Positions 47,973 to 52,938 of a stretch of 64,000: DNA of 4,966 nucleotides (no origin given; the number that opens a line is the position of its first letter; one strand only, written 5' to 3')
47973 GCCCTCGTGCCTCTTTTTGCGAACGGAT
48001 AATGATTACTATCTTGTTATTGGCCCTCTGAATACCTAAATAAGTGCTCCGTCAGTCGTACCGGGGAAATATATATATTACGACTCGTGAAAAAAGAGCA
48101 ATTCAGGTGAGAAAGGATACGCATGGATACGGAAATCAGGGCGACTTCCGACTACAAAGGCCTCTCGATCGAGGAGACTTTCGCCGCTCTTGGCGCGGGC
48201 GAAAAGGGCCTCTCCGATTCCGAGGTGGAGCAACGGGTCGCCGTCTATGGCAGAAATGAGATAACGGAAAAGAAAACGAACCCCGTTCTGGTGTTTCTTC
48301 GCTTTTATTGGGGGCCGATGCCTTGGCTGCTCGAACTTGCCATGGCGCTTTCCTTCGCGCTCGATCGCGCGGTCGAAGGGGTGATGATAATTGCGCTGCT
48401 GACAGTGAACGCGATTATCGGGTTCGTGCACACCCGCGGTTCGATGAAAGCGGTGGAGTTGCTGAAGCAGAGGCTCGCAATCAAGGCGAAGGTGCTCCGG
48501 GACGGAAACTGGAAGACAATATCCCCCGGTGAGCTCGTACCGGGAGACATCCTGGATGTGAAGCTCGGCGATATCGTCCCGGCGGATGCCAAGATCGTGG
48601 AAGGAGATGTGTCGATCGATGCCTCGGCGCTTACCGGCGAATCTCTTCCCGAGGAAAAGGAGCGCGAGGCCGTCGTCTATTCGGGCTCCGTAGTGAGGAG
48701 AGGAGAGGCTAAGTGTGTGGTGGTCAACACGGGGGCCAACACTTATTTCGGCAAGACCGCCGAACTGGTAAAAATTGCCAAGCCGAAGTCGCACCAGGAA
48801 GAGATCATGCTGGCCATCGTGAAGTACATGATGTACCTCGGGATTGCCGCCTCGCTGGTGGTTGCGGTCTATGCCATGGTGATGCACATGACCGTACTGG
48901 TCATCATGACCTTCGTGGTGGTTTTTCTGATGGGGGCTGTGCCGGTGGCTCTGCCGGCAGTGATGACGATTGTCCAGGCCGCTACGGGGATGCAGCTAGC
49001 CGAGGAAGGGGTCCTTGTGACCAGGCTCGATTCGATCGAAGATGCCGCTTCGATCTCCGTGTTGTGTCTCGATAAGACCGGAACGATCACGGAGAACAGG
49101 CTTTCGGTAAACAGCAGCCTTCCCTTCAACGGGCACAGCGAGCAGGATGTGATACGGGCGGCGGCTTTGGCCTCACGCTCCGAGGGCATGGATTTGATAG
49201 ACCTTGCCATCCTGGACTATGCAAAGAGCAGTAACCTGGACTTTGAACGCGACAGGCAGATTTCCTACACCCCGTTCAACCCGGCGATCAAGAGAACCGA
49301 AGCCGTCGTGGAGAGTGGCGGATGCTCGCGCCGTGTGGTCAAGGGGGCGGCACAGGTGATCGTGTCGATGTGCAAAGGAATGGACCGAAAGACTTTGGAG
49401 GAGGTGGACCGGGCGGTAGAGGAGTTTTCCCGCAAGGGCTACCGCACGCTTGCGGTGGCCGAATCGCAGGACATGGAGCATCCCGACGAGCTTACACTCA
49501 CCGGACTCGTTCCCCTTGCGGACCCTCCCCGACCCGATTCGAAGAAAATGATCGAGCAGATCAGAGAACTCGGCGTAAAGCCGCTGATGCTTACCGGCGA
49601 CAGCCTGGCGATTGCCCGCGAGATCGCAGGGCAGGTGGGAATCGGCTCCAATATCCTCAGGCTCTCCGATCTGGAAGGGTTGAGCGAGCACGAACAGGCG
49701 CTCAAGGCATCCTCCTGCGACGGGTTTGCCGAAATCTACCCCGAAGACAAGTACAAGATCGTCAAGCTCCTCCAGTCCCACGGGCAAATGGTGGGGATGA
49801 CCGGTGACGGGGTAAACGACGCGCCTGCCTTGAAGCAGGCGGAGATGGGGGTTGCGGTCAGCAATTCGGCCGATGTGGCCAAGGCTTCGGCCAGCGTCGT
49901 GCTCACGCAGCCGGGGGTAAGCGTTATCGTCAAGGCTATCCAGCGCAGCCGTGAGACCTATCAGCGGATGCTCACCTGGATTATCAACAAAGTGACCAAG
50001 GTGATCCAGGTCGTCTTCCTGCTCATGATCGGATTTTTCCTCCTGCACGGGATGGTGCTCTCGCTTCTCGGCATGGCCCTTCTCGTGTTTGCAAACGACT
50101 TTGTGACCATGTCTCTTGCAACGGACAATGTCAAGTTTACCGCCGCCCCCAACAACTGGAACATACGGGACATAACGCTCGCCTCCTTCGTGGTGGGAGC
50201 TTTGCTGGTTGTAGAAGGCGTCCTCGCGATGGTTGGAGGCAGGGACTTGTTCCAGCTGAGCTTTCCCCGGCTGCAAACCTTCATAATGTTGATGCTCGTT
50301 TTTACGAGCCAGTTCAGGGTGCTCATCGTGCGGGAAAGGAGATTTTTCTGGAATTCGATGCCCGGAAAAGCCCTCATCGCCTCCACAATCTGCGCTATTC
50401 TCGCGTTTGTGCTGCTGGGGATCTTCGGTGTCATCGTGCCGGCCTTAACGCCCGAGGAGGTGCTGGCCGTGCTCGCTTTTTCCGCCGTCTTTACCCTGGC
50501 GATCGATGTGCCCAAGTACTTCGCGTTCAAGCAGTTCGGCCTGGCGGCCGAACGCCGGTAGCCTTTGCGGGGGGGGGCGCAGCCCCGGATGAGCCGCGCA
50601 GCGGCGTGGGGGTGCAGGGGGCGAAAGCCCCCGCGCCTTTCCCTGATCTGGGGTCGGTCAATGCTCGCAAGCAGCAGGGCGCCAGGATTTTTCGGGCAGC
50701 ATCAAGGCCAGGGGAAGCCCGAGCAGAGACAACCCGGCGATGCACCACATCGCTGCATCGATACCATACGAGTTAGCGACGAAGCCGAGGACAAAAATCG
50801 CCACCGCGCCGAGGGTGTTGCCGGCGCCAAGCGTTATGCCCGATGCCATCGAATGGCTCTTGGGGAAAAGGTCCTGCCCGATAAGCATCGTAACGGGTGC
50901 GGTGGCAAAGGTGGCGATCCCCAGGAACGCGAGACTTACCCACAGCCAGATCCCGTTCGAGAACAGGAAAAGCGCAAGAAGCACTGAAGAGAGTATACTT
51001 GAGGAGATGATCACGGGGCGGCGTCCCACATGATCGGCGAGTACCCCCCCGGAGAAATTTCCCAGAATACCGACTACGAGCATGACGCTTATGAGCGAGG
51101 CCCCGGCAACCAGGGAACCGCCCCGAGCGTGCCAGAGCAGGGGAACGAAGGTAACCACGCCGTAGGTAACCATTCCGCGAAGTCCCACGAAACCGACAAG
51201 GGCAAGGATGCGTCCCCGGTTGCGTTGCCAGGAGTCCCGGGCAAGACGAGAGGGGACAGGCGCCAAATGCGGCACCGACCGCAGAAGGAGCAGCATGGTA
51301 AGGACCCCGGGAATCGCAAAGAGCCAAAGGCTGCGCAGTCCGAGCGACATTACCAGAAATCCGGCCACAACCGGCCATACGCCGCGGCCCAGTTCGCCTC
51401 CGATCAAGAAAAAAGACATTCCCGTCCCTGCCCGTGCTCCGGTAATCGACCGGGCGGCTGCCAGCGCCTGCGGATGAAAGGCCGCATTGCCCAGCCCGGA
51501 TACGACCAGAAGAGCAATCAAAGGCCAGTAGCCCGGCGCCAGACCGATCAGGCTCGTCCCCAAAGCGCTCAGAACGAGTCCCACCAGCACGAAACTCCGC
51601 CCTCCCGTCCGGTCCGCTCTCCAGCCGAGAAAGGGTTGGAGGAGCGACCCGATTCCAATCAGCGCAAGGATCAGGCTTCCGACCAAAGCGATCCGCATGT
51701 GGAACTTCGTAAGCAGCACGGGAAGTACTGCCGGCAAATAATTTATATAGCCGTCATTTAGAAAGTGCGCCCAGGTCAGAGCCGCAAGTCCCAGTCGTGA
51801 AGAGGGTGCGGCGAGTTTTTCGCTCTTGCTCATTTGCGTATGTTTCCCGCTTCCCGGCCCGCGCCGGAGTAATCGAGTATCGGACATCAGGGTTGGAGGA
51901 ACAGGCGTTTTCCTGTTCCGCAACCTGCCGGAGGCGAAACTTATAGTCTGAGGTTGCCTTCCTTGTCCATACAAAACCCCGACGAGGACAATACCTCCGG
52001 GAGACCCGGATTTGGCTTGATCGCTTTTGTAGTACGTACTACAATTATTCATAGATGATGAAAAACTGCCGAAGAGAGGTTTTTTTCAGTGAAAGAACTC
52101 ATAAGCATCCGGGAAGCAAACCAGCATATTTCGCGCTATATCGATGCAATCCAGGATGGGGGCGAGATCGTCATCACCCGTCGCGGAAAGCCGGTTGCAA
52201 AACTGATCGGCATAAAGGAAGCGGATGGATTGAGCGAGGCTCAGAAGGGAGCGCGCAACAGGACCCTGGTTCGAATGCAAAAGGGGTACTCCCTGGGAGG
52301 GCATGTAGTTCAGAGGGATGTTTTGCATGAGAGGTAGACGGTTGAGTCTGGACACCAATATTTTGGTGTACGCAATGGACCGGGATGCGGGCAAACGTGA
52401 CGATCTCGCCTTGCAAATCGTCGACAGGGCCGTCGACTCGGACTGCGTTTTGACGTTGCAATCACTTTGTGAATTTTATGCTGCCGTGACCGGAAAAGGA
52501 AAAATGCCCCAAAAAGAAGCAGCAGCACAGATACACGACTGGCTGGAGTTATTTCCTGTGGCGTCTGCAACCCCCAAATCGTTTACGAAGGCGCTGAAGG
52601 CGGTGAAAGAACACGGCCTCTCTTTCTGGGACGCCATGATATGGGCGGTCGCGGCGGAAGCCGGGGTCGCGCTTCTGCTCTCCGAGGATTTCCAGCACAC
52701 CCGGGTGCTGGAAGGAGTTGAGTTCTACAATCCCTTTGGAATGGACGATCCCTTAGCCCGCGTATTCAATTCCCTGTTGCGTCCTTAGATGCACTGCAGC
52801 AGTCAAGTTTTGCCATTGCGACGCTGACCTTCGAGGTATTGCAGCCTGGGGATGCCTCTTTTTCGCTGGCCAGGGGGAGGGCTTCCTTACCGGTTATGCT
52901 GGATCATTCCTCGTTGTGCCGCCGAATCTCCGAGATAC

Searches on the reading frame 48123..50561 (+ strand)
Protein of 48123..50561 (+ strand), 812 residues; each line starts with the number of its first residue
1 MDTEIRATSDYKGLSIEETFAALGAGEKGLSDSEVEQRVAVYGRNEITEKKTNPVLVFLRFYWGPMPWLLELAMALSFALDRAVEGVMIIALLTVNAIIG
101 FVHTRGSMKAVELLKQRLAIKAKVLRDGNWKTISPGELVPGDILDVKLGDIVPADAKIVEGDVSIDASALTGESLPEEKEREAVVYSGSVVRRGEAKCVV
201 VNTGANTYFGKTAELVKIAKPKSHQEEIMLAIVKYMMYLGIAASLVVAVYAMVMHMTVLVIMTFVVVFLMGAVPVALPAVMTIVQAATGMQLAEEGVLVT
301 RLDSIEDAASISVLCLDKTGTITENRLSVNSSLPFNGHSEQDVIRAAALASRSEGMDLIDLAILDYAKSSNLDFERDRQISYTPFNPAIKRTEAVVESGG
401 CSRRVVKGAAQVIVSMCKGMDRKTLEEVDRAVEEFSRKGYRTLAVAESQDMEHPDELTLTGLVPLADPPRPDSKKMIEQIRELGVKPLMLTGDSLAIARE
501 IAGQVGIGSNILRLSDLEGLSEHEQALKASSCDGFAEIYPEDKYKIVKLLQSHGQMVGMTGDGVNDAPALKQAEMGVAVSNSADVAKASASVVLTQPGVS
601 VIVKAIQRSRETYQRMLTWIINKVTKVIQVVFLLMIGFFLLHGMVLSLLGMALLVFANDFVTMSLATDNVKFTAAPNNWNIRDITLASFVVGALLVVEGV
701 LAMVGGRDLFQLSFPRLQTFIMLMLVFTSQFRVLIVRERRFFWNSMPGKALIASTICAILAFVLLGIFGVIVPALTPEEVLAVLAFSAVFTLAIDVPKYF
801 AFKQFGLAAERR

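Call 39: search_protein_families(library=pfam, proteins=[window:48123-50561:+], max_evalue=0.0001)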
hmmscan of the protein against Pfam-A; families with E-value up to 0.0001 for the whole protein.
window:48123-50561:+ (812 aa): 4 families
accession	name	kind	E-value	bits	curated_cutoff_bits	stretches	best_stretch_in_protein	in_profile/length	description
PF00122.25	E1-E2_ATPase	-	2e-43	148.5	28.1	1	119-294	4-180/181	E1-E2 ATPase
PF00702.32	Hydrolase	-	2e-20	74.4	26.4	1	312-573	2-190/191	haloacid dehalogenase-like hydrolase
PF00690.31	Cation_ATPase_N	-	1.6e-14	53.7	20.4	1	13-77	3-69/69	Cation transporter/ATPase, N-terminus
PF08282.18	Hydrolase_3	-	6.9e-06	26.4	20.9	1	546-600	195-249/255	haloacid dehalogenase-like hydrolase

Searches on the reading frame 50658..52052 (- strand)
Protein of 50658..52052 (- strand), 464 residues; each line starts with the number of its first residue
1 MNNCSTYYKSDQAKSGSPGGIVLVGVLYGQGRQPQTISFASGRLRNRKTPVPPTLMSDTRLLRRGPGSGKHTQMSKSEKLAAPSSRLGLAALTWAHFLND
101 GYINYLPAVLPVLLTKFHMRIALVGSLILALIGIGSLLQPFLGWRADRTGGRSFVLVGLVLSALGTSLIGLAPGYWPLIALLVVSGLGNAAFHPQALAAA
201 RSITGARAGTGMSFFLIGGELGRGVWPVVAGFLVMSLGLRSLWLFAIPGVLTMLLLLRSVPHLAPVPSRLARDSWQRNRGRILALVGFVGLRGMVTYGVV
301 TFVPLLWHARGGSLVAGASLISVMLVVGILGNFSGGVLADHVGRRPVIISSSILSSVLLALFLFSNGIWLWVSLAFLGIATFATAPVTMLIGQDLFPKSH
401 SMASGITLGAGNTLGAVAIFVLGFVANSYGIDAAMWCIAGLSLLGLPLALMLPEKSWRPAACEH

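Call 39: search_protein_families(library=pfam, proteins=[window:50658-52052:-], max_evalue=0.0001)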
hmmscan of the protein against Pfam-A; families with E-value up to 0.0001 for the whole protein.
window:50658-52052:- (464 aa): 1 family
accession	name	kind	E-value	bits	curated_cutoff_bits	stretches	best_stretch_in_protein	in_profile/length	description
PF07690.21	MFS_1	-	1.4e-32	113.4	33.4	2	95-332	4-255/347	Major Facilitator Superfamily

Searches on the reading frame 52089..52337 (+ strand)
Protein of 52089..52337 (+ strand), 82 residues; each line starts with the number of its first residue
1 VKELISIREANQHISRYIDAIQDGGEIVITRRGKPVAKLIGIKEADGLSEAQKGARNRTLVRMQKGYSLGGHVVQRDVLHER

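Call 3: search_protein_families(library=pfam, proteins=[window:52089-52337:+], max_evalue=0.01)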
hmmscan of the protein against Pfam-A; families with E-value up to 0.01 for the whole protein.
window:52089-52337:+ (82 aa): 1 family
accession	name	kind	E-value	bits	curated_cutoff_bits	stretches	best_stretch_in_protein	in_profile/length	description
PF02604.26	PhdYeFM_antitox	-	1.1e-14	54.3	29.8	1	5-58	4-58/74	Antitoxin Phd_YefM, type II toxin-antitoxin system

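Call 4: search_protein_families(library=ncbifam, proteins=[window:52089-52337:+], max_evalue=0.1)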
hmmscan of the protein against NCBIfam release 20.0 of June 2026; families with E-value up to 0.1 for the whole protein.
window:52089-52337:+ (82 aa): 3 families
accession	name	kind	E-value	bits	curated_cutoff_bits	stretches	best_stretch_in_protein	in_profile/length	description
TIGR01552.1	phd_fam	subfamily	1.3e-11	43.6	20.8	1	5-50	2-47/53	type II toxin-antitoxin system prevent-host-death family antitoxin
NF004697.0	PRK06034.1-3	equivalog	0.065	12.4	355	1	12-62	12-62/283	hypothetical protein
NF010748.0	PRK14150.1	equivalog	0.093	12.2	152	1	44-75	157-188/198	nucleotide exchange factor GrpE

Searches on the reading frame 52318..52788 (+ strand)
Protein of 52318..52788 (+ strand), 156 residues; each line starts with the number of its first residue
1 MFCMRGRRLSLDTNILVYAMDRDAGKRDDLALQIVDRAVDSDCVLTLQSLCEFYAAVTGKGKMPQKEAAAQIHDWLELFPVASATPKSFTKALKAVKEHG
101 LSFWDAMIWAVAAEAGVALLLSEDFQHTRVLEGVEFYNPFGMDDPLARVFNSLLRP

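Call 3: search_protein_families(library=pfam, proteins=[window:52318-52788:+], max_evalue=0.01)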
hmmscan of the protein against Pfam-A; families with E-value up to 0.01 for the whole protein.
window:52318-52788:+ (156 aa): 1 family
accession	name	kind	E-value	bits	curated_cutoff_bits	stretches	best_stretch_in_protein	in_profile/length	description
PF01850.27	PIN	-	1.7e-11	45.2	23.6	1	11-130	3-117/120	PIN domain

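Call 4: search_protein_families(library=ncbifam, proteins=[window:52318-52788:+], max_evalue=0.1)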
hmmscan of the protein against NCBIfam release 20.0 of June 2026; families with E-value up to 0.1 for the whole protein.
window:52318-52788:+ (156 aa): 2 families
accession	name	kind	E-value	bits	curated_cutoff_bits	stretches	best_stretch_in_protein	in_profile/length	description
TIGR00028.1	Mtu_PIN_fam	subfamily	0.0001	22.5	73.6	1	9-129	3-131/143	TA system VapC family ribonuclease toxin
TIGR03737.1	PRTRC_B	hypoth_equivalog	0.03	13.7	131.45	1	58-108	149-200/228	PRTRC system protein B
